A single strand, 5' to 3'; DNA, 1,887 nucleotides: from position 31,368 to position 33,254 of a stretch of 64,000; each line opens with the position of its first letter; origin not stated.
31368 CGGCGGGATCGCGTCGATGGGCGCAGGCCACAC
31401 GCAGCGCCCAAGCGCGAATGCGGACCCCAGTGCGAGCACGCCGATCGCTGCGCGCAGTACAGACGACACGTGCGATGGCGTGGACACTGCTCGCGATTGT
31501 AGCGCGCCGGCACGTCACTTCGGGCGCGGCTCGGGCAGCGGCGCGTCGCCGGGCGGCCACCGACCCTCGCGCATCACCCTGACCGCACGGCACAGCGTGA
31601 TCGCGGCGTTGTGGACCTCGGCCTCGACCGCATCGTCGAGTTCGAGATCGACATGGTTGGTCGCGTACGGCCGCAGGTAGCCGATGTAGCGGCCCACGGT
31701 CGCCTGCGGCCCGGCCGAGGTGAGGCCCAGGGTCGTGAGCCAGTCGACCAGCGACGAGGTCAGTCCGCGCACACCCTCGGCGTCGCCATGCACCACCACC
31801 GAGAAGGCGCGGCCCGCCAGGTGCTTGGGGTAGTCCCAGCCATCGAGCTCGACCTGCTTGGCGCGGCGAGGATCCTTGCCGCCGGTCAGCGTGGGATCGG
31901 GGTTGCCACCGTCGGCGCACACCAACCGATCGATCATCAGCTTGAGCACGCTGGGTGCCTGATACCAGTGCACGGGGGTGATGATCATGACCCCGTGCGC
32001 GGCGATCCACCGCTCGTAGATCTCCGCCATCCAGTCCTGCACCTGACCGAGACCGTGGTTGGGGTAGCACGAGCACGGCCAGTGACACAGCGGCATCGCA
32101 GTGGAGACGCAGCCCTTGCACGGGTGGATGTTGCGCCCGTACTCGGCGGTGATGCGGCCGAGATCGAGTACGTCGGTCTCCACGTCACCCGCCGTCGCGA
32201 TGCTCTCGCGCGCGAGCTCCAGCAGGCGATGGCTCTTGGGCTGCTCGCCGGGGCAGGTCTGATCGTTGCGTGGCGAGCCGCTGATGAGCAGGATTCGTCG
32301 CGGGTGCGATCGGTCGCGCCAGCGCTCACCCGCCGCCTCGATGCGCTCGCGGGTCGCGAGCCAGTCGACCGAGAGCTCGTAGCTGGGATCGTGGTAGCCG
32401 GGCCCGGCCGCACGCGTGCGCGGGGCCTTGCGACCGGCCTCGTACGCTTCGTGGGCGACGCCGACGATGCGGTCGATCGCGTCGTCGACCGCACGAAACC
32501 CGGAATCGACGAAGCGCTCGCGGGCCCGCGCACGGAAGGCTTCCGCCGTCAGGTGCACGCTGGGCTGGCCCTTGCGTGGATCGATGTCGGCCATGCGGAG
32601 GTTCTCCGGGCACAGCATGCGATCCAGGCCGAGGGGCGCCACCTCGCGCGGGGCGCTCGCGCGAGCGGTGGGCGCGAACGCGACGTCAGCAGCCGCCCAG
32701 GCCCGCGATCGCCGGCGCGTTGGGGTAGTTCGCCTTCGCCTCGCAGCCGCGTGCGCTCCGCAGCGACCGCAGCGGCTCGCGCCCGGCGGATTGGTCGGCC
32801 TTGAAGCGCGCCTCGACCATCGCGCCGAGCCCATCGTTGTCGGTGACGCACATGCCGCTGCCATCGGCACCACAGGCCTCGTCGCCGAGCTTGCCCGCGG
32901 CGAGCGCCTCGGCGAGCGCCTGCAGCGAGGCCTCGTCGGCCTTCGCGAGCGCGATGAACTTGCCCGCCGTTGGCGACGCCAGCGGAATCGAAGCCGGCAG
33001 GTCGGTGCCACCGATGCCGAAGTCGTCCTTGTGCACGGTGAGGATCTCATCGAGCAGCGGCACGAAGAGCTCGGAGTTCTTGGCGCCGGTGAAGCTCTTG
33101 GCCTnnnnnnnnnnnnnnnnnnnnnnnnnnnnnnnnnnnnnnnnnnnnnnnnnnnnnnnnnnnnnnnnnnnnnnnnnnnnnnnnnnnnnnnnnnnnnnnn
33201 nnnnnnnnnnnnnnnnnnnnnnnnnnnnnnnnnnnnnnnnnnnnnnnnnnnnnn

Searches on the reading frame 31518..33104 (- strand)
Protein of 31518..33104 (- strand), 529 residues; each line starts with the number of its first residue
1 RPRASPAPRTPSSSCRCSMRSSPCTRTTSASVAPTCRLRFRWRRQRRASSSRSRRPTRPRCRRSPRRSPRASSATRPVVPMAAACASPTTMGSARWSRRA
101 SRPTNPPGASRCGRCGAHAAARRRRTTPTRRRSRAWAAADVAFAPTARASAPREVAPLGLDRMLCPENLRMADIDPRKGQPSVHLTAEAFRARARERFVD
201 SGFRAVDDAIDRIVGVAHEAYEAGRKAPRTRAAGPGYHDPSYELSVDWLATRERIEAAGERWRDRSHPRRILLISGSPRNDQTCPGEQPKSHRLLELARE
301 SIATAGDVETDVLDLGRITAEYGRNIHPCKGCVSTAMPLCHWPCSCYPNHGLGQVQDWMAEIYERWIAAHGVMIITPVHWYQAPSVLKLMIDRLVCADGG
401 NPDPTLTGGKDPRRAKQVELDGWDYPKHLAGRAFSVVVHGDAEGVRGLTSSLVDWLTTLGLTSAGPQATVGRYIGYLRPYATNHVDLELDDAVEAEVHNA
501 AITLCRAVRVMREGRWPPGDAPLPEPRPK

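Call 73: search_protein_families(library=pfam, proteins=[window:31518-33104:-], max_evalue=0.001)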
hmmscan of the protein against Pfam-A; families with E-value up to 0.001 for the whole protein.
window:31518-33104:- (529 aa): 2 families
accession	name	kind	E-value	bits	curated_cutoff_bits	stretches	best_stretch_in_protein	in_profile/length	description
PF03358.20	FMN_red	-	3.2e-15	56.5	24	1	270-470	2-147/152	NADPH-dependent FMN reductase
PF02525.22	Flavodoxin_2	-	1.4e-05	25.3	27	1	270-395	2-104/198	Flavodoxin-like fold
